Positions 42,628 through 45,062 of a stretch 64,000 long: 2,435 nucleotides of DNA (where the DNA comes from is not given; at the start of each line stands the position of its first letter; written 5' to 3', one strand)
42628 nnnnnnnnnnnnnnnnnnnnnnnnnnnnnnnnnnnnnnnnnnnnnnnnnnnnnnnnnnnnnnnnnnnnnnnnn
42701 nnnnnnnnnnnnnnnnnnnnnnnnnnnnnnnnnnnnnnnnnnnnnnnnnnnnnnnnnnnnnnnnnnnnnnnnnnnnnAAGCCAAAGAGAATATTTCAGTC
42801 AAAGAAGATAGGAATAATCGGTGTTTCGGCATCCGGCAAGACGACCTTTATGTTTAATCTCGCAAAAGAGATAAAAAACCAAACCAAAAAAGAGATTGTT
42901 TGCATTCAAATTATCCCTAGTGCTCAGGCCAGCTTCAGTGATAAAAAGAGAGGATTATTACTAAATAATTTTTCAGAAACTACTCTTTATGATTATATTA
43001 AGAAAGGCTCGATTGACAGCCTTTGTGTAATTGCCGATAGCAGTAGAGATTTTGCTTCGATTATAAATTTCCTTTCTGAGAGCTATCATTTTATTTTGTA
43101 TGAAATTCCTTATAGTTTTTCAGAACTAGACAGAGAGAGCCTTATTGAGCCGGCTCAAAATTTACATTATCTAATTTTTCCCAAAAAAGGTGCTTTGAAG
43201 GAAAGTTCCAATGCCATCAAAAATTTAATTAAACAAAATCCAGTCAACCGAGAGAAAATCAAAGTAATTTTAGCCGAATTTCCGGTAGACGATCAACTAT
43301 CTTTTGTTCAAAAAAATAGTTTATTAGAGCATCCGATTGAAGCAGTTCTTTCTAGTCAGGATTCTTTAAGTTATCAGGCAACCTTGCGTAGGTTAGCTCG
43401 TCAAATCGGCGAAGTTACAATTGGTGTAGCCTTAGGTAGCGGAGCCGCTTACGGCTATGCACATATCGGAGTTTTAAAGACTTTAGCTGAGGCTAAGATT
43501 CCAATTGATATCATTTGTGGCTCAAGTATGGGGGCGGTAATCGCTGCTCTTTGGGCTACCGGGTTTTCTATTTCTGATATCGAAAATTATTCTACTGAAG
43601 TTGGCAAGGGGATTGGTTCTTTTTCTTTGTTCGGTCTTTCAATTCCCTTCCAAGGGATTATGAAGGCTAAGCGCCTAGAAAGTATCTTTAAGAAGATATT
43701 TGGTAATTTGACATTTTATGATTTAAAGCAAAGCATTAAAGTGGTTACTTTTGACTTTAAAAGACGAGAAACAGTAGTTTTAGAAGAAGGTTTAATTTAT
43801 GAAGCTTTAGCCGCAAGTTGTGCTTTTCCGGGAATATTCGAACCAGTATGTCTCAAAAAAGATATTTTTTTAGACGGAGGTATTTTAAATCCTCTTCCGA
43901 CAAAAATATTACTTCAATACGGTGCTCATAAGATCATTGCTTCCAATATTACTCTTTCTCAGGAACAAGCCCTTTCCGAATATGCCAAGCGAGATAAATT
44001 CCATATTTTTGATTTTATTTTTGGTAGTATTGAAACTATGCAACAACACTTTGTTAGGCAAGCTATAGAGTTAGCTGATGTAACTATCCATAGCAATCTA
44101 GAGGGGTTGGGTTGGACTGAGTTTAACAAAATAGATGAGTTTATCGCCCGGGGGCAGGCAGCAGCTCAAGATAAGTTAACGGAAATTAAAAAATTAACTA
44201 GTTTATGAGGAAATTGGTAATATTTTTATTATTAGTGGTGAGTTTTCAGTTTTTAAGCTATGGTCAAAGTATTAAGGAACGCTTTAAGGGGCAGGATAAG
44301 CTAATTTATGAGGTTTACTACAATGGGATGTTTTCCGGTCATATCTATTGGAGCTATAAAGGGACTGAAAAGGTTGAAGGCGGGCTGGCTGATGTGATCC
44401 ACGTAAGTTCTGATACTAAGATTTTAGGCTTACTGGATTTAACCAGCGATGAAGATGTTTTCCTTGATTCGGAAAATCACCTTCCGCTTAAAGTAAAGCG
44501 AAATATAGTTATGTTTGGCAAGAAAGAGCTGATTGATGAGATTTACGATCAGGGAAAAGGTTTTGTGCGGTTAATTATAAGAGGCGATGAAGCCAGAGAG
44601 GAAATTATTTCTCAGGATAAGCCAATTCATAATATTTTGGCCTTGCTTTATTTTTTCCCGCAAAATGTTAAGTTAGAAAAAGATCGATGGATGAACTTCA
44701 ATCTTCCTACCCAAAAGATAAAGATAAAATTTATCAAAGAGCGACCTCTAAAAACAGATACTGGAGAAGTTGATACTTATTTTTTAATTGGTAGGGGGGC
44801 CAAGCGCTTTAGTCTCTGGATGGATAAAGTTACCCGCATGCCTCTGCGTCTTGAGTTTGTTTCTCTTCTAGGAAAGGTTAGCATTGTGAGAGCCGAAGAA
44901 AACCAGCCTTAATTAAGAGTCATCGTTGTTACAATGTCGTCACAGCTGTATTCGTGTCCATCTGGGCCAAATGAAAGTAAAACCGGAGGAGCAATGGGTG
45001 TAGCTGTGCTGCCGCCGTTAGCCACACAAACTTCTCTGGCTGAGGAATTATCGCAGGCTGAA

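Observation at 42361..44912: Three-domain cNMP-binding / P-loop / patatin phospholipase fused in one protein and translationally coupled to a secreted DUF3108-like gene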

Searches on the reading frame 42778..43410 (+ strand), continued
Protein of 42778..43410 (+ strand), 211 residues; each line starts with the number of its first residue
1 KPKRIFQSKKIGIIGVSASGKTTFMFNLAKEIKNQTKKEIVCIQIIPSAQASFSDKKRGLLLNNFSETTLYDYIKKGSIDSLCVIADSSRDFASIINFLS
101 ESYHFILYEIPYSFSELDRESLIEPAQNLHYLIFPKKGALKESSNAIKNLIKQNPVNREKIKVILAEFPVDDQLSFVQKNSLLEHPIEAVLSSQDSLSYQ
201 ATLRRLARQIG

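Call 33: list_cluster_members(proteins=[P0132, P0135, P0141, P0145, P0152, P0160, P0166, P0187, P0201, P0172])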
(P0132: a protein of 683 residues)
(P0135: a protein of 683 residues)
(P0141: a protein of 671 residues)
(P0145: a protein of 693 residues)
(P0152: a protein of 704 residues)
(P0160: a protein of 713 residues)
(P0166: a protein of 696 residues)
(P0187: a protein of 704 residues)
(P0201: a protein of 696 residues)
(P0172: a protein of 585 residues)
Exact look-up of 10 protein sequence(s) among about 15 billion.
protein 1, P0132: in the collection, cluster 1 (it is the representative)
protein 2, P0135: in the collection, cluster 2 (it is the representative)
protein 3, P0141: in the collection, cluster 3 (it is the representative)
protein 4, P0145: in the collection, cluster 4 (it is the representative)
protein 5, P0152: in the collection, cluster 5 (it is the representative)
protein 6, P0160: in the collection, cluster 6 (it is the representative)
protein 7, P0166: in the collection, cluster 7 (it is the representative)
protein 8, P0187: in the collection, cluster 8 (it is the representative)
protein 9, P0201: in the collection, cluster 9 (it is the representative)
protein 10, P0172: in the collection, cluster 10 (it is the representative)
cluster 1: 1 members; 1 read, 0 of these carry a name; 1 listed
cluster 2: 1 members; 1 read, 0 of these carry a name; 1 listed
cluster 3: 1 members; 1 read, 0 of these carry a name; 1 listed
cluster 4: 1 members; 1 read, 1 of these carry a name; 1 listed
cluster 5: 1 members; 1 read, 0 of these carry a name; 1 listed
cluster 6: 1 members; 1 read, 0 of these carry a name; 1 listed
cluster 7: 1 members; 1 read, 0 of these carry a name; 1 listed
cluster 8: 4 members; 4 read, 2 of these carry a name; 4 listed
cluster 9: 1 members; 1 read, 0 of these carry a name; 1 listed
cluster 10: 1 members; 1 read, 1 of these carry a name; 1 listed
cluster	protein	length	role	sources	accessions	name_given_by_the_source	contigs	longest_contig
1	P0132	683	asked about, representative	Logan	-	-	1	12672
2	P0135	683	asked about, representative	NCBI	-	-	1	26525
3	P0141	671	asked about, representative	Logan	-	-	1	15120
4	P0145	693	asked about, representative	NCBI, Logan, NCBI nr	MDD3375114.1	MAG: patatin-like phospholipase family protein [Candidatus Omnitrophica bacterium] | patatin-like phospholipase family protein [Candidatus Omnitrophota bacterium]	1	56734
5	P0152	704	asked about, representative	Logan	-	-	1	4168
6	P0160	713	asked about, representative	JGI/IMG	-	-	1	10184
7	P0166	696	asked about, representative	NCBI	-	-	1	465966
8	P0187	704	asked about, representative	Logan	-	-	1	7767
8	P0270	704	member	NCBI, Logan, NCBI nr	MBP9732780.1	MAG: cyclic nucleotide-binding domain-containing protein [Candidatus Omnitrophica ... | cyclic nucleotide-binding domain-containing protein [Candidatus Omnitrophota bacterium]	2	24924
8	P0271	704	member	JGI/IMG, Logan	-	NTE family protein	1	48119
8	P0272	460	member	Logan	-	-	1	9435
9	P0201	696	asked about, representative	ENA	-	-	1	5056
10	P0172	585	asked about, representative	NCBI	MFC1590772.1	patatin-like phospholipase family protein [Candidatus Omnitrophota bacterium]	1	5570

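Call 36: predict_structure(alignment_id=A3)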
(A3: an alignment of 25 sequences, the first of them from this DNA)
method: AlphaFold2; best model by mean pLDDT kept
length: 211 residues; sequences in the alignment: 25
mean_pLDDT: 90.0   pTM: 0.87
mean pLDDT of the five models: 90.0, 89.2, 89.0, 88.2, 88.1
residues with pLDDT >= 90: 146; 70-90: 55; 50-70: 7; < 50: 3
segments of 3 or more residues with pLDDT < 50: 1-3
pLDDT, mean of each block of 10 residues (from residue 1): 68 86 94 96 93 87 89 95 88 92 95 84 94 92 94 94 85 86 95 89 95 85
secondary structure, 60 per line:
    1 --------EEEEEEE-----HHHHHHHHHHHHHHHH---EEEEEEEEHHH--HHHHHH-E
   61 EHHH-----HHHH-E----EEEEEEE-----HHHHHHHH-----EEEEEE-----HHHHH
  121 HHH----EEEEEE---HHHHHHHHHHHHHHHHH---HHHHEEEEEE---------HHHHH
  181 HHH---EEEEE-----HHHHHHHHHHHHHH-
elements in order: E9-15 H21-36 E40-47 H53-58 H70-73 E80-86 H92-99 E105-110 H116-123 E128-133 H137-153 H157-160 E161-166 H176-183 E187-191 H197-210

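Call 63: fold_search(model_id=the predicted structure, library=pdb)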
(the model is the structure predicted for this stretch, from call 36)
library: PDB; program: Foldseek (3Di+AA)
matches with E <= 10: 1821; with E <= 0.001: 271
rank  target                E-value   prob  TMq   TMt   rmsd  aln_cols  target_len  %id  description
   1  3ea0_B                2.7e-09  1.00  0.69  0.61   6.3       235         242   14  Crystal Structure of ParA Family ATPase from Chlorobium tepidum TLS (released 2008-09-23)
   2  3ea0_A                8.5e-09  1.00  0.74  0.66   4.5       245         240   12  Crystal Structure of ParA Family ATPase from Chlorobium tepidum TLS (released 2008-09-23)
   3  4v02_A                8.9e-08  1.00  0.64  0.57   6.6       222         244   16  MinC:MinD cell division protein complex, Aquifex aeolicus (released 2015-01-14)
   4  4v02_B                1.6e-07  1.00  0.72  0.64   4.3       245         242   15  MinC:MinD cell division protein complex, Aquifex aeolicus (released 2015-01-14)
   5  1g3q                  2.3e-07  1.00  0.71  0.64   4.9       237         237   16  CRYSTAL STRUCTURE ANALYSIS OF PYROCOCCUS FURIOSUS CELL DIVISION ATPASE MIND (released 2001-04-21)
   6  1ion                  2.5e-07  1.00  0.70  0.62   4.6       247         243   15  THE SEPTUM SITE-DETERMINING PROTEIN MIND COMPLEXED WITH MG-ADP FROM PYROCOCCUS HORIKOSHII OT3 (released 2001-09-26)
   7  1xdb_A                3.6e-07  1.00  0.66  0.50   5.7       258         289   17  Crystal Structure of the Nitrogenase Fe protein Asp129Glu (released 2005-03-01)
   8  8q5v_K                3.8e-07  1.00  0.66  0.53   5.4       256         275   16  MgADP-bound Fe protein of the molybdenum nitrogenase from Methanothermococcus thermolithotrophicus (released 2024-05-15)
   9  8q5v_D                4.0e-07  1.00  0.61  0.49   6.3       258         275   15  MgADP-bound Fe protein of the molybdenum nitrogenase from Methanothermococcus thermolithotrophicus (released 2024-05-15)
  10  9cu1_M                4.0e-07  1.00  0.60  0.47   6.5       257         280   16  Azotobacter vinelandii filamentous 2:2:1 MoFeP:FeP:FeSII-Complex (termini; C1 symmetry) (released 2025-01-15)
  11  8q5v_A                4.8e-07  1.00  0.63  0.50   6.2       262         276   15  MgADP-bound Fe protein of the molybdenum nitrogenase from Methanothermococcus thermolithotrophicus (released 2024-05-15)
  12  8q5v_E                6.1e-07  1.00  0.64  0.51   6.3       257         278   15  MgADP-bound Fe protein of the molybdenum nitrogenase from Methanothermococcus thermolithotrophicus (released 2024-05-15)
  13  4v03_A                6.5e-07  1.00  0.64  0.58   5.8       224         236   16  MinD cell division protein, Aquifex aeolicus (released 2015-01-14)
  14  1xd8_A                7.3e-07  1.00  0.64  0.49   6.2       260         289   16  Crystal Structure of the Nitrogenase Fe protein Asp39Asn (released 2005-03-01)
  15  7ut9_E                7.3e-07  1.00  0.62  0.50   5.8       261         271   15  CryoEM structure of Azotobacter vinelandii nitrogenase complex (1:1 FeP:MoFeP, ADP/ATP-bound) during catalytic N2 redu (released 2022-08-17)
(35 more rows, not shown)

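Call 66: find_encoding_contigs(protein=P0166, flank=7000, max_places=1)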
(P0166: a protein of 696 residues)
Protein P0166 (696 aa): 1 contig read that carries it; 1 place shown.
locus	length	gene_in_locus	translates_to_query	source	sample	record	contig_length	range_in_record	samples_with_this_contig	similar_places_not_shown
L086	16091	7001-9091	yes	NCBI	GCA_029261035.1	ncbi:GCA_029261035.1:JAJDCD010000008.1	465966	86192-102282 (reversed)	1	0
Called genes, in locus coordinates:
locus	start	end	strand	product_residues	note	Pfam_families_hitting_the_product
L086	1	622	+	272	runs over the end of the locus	PF05036:SPOR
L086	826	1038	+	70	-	-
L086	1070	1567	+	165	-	PF13302:Acetyltransf_3 (faint), PF00583:Acetyltransf_1, PF13673:Acetyltransf_10, PF13508:Acetyltransf_7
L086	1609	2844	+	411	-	PF05036:SPOR (weak)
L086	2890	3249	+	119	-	PF07238:PilZ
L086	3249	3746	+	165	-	PF04461:YajQ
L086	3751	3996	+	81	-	-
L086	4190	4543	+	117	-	PF07238:PilZ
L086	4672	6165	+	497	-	PF00370:FGGY_N, PF02782:FGGY_C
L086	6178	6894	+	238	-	PF03009:GDPD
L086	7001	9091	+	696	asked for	PF00027:cNMP_binding, PF13614:AAA_31, PF01734:Patatin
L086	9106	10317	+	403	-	PF02737:3HCDH_N, PF00725:3HCDH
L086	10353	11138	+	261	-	PF00378:ECH_1, PF16113:ECH_2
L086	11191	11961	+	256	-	PF01012:ETF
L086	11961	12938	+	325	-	PF01012:ETF, PF00766:ETF_alpha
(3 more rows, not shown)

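Call 67: find_encoding_contigs(protein=P0145, flank=7000, max_places=1)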
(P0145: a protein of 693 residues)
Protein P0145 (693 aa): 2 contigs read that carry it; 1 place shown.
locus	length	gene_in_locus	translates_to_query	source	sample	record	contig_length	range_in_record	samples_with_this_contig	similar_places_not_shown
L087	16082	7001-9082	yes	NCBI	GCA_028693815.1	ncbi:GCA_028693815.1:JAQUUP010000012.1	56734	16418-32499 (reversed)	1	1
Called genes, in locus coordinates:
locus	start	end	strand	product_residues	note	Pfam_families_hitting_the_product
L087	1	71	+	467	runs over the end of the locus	PF13537:GATase_7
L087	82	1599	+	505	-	PF08903:DUF1846, PF20921:DUF1846_C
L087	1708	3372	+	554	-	-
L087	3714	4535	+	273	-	PF13292:DXP_synthase_N, PF00456:Transketolase_N, PF00676:E1_dh, PF09364:XFP_N (weak), PF02775:TPP_enzyme_C (faint)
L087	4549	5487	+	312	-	PF02779:Transket_pyr, PF02780:Transketolase_C, PF22613:Transketolase_C_1 (weak)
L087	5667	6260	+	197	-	PF18933:PsbP_2 (faint)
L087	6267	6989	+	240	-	-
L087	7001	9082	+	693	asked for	PF00027:cNMP_binding, PF13614:AAA_31 (faint), PF01734:Patatin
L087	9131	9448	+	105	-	-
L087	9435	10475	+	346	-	PF00224:PK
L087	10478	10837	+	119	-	PF02629:CoA_binding (faint), PF13380:CoA_binding_2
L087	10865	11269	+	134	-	PF01842:ACT (faint), PF13291:ACT_4 (faint), PF19571:ACT_8, PF22629:ACT_AHAS_ss (faint)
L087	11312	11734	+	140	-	PF00892:EamA, PF06800:Sugar_transport (weak)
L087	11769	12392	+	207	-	PF02965:Met_synt_B12 (faint)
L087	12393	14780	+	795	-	PF02574:S-methyl_trans, PF00809:Pterin_bind, PF02607:B12-binding_2, PF02310:B12-binding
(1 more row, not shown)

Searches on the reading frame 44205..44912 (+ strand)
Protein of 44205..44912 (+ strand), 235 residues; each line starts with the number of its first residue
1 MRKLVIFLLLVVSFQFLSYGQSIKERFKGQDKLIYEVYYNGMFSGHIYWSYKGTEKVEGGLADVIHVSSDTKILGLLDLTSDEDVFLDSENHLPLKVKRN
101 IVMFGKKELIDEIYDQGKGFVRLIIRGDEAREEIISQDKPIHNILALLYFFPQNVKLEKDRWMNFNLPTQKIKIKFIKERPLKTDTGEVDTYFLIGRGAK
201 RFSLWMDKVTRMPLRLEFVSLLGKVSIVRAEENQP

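Call 3: search_protein_families(library=pfam, proteins=[window:44205-44912:+], max_evalue=1)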
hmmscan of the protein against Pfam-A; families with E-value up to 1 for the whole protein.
window:44205-44912:+ (235 aa): 1 family
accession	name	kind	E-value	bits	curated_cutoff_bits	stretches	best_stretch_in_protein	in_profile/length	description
PF11306.15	DUF3108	-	1.6e-05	25.2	26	1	35-224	2-203/209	Protein of unknown function (DUF3108)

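Call 4: search_protein_families(library=ncbifam, proteins=[window:44205-44912:+], max_evalue=1)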
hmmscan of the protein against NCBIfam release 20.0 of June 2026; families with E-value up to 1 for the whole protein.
window:44205-44912:+ (235 aa): 0 families

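Call 5: search_protein_families(library=padloc, proteins=[window:44205-44912:+], max_evalue=1)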
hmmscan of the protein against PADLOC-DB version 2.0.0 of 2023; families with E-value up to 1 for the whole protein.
window:44205-44912:+ (235 aa): 0 families

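Call 53: search_solved_structures(query=A5, max_evalue=10)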
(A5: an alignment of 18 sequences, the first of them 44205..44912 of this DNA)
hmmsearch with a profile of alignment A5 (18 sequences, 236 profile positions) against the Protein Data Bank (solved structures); distinct sequences matched with E-value up to 10: 4.
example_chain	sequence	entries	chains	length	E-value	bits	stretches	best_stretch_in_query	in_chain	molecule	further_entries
8kea_V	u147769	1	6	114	0.41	13.3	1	37-66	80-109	sheath initiator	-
6hte_B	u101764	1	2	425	0.69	12.5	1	166-228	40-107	Tryptophan synthase beta chain 2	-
4qys_B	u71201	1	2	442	0.74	12.4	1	166-228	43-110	Tryptophan synthase beta chain 2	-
7ase_s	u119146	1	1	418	1.1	11.8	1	63-135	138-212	Elongation initiation factor 2 alpha subunit, putative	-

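Call 54: search_protein_families(library=pfam, alignment_id=A5, max_evalue=0.1)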
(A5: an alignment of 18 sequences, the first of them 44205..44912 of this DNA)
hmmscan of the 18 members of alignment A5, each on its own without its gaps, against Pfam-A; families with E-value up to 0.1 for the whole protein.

A. member 1, window:44205-44912:+ (235 aa): 1 family
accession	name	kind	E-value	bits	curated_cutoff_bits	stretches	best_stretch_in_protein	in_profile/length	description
PF11306.15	DUF3108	-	1.6e-05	25.2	26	1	35-224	2-203/209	Protein of unknown function (DUF3108)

B. families by the number of members that match (of 18 scanned): 4 families
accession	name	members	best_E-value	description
PF11306.15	DUF3108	18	1.6e-08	Protein of unknown function (DUF3108)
PF03888.20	MucB_RseB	5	0.0015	MucB/RseB N-terminal domain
PF17131.11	LolA_like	1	0.016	Outer membrane lipoprotein-sorting protein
PF18169.6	SLATT_6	1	0.076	SMODS and SLOG-associating 2TM effector domain 6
